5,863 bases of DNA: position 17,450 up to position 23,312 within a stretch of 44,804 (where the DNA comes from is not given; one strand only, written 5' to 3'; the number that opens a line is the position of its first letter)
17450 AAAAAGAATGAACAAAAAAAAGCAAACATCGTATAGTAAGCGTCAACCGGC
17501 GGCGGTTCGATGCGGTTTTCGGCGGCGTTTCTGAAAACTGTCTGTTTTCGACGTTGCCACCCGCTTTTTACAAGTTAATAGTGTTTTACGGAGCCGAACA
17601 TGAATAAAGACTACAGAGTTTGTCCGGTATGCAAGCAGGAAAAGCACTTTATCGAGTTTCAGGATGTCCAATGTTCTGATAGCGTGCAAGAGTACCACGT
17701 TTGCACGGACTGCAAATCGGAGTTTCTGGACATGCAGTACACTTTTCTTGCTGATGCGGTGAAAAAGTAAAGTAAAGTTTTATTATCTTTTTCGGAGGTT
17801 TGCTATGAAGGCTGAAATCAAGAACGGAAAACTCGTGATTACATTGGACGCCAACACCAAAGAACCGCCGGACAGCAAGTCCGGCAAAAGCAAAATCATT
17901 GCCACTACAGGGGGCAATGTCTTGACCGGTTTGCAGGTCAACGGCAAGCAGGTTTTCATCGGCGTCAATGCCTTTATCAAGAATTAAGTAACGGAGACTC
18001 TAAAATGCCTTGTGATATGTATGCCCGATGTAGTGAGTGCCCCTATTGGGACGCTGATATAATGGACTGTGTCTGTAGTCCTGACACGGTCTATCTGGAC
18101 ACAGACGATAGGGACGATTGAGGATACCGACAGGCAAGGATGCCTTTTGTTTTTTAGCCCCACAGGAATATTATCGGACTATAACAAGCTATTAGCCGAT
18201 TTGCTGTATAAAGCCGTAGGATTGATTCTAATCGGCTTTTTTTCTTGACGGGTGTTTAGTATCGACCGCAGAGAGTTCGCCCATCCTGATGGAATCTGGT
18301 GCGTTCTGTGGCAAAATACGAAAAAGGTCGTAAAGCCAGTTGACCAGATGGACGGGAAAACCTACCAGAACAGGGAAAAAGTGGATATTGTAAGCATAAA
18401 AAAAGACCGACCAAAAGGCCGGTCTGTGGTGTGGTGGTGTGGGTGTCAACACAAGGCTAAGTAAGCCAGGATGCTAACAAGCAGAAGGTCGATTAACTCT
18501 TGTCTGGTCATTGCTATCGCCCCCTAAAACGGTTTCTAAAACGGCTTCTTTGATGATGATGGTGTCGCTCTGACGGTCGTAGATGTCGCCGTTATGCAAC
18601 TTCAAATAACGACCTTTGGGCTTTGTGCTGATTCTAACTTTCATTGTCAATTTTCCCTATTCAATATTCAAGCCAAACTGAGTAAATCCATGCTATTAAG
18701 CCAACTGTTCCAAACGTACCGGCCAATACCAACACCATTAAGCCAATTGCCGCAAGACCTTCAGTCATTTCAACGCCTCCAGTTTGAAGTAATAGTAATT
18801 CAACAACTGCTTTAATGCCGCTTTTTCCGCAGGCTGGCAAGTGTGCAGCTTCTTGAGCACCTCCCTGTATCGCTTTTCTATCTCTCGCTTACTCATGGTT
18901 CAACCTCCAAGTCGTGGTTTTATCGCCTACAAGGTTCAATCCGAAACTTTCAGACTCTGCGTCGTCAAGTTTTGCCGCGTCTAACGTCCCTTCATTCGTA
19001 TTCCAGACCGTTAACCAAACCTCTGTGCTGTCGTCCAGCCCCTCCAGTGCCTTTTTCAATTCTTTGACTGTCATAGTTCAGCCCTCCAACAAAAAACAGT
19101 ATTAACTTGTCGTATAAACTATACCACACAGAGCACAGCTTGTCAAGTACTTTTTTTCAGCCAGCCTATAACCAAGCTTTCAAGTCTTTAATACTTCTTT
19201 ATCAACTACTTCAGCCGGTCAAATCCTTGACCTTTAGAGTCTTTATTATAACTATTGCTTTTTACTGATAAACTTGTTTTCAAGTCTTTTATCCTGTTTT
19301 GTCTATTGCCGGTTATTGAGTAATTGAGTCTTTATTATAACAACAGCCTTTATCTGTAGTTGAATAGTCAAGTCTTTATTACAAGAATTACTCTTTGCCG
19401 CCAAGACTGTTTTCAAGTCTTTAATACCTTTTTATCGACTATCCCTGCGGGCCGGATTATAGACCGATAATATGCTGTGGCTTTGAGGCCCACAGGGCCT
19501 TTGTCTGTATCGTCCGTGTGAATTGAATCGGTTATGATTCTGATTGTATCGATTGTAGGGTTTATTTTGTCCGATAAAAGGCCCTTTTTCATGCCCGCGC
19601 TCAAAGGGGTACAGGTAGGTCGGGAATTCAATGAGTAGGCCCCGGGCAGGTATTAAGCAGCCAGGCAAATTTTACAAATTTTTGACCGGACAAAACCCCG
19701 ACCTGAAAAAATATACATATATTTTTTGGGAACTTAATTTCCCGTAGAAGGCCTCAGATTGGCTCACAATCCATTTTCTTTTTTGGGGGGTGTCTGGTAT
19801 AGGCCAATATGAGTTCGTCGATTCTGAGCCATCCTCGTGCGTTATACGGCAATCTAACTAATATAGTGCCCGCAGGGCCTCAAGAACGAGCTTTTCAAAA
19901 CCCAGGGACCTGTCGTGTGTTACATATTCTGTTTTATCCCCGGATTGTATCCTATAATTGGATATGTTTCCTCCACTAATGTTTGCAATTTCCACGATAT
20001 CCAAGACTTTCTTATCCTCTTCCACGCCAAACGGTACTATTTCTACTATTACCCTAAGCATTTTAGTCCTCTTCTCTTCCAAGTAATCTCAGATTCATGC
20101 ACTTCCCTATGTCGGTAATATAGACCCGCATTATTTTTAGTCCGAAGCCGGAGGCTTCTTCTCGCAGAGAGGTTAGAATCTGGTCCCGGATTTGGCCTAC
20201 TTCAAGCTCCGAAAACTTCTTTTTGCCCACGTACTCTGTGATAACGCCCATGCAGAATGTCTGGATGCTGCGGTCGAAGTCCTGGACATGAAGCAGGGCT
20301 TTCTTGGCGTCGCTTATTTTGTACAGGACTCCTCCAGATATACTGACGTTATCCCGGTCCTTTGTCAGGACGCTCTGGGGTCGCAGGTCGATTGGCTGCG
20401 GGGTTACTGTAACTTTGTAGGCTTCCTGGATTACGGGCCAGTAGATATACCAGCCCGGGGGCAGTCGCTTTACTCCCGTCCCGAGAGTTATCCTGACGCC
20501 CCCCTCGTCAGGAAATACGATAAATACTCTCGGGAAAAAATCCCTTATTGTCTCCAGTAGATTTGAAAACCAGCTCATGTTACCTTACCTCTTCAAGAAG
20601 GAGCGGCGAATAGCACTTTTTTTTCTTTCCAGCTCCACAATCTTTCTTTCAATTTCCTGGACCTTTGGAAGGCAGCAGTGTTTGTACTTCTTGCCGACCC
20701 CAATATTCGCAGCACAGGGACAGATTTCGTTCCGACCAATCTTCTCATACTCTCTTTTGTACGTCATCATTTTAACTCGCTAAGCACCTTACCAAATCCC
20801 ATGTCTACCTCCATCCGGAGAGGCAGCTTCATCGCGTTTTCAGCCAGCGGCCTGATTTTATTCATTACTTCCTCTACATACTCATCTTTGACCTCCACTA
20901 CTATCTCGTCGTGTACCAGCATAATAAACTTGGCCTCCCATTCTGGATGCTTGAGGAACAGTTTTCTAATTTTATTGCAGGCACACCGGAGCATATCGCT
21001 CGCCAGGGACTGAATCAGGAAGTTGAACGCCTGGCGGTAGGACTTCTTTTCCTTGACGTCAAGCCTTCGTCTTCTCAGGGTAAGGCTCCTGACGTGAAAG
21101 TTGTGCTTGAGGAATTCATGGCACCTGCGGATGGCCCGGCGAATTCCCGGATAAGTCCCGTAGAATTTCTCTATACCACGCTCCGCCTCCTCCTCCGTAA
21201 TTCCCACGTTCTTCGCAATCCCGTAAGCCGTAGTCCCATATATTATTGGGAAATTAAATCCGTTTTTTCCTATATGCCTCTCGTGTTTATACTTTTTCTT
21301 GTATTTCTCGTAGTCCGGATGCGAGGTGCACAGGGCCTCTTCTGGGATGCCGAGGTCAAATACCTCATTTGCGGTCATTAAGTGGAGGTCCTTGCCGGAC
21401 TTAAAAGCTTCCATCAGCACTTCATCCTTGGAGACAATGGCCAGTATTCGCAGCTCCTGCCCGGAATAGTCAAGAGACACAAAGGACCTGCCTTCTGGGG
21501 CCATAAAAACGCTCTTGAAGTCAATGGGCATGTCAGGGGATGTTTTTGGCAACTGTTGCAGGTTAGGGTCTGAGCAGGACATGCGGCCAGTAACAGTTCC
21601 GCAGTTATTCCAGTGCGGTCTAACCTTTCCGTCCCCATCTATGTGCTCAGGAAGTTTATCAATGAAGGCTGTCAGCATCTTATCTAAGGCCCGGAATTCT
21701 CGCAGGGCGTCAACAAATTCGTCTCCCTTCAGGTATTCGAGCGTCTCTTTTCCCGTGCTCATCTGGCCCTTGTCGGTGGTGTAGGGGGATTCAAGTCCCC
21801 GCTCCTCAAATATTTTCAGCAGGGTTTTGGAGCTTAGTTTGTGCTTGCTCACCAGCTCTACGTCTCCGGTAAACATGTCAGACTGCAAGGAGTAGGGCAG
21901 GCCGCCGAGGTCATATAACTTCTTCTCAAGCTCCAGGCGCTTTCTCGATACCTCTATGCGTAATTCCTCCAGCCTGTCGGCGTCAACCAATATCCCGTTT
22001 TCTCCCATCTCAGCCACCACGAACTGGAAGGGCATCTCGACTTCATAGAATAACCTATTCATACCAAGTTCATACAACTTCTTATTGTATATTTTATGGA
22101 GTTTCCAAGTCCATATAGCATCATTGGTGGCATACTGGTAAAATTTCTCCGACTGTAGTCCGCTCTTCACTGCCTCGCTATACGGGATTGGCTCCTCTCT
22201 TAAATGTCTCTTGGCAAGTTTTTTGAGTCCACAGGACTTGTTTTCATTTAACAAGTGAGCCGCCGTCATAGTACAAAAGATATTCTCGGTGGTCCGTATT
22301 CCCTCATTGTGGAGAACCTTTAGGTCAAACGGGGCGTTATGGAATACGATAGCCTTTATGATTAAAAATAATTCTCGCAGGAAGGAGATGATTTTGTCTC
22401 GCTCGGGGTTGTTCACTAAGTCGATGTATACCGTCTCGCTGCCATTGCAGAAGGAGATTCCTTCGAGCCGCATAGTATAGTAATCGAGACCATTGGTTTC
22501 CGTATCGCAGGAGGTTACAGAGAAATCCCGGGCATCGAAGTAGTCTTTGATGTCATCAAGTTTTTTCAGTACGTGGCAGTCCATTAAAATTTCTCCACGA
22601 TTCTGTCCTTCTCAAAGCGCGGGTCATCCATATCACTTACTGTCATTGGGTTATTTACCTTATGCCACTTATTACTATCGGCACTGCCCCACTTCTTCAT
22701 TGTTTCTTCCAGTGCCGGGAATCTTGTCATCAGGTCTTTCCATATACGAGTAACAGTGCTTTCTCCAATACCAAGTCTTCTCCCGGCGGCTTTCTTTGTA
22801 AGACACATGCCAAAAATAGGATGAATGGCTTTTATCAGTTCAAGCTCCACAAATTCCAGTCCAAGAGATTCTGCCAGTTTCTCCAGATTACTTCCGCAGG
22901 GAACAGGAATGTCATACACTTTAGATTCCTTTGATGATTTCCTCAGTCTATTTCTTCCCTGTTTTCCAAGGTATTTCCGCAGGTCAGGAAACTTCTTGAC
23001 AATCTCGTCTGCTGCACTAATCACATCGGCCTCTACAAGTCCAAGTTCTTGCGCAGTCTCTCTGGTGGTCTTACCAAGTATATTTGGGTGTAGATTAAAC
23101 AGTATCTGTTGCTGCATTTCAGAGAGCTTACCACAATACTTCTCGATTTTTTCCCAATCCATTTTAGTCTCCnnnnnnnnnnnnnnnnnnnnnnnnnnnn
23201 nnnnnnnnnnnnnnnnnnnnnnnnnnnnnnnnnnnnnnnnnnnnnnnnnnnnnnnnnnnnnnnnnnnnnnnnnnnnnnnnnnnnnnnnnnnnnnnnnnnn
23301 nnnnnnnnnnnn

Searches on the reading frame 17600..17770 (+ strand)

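Call 90: search_protein_families(library=pfam, proteins=[window:17600-17770:+], max_evalue=0.01)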
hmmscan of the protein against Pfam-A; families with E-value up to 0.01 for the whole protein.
window:17600-17770:+ (56 aa): 1 family
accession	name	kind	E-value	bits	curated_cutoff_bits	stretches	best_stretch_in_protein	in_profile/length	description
PF14787.11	zf-CCHC_5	-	0.0073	16.4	27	0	8-17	5-14/36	GAG-polyprotein viral zinc-finger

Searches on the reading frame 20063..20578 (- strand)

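Call 84: search_protein_families(library=pfam, proteins=[window:20063-20578:-], max_evalue=0.01)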
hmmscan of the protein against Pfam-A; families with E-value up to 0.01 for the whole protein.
window:20063-20578:- (171 aa): 1 family
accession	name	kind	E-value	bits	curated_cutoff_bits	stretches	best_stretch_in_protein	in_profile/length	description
PF01145.31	Band_7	-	6.4e-22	78.9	23.6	1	20-157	2-145/176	SPFH domain / Band 7 family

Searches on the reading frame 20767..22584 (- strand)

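Call 19: search_protein_families(library=phrogs, proteins=[window:20767-22584:-], max_evalue=0.001)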
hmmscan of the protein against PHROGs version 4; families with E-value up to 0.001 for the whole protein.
window:20767-22584:- (605 aa): 10 families
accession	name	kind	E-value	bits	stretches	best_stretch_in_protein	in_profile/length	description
phrog_17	-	DNA, RNA and nucleotide metabolism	1.7e-120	405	1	10-597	659-1230/1445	DNA polymerase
phrog_2573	-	DNA, RNA and nucleotide metabolism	3.3e-37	129.4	1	356-591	5-255/336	DNA polymerase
phrog_12241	-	DNA, RNA and nucleotide metabolism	9.9e-36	124.7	1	9-346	114-494/502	DNA polymerase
phrog_5995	-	DNA, RNA and nucleotide metabolism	4e-21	76.7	1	447-585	4-148/236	DNA polymerase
phrog_10285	-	DNA, RNA and nucleotide metabolism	1.8e-17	64.4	2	356-499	45-178/321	DNA polymerase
phrog_15971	-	DNA, RNA and nucleotide metabolism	4.2e-17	63.3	2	220-382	43-180/376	DNA polymerase I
phrog_35406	-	DNA, RNA and nucleotide metabolism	6.5e-11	42.9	1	443-575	115-256/320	DNA polymerase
phrog_23226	-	DNA, RNA and nucleotide metabolism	2.3e-10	40.6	1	325-482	298-464/611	DNA polymerase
phrog_9556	-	DNA, RNA and nucleotide metabolism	3.8e-06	27.2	1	245-345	351-439/441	DNA polymerase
phrog_192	-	DNA, RNA and nucleotide metabolism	1.5e-05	25.5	1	55-127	166-244/397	DNA polymerase exonuclease subunit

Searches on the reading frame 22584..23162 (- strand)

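Call 84: search_protein_families(library=pfam, proteins=[window:22584-23162:-], max_evalue=0.01)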
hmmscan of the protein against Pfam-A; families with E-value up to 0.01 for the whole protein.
window:22584-23162:- (192 aa): 1 family
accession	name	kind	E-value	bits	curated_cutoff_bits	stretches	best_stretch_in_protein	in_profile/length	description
PF13384.12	HTH_23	-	0.009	16.3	24.6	0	122-140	19-37/50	Homeodomain-like domain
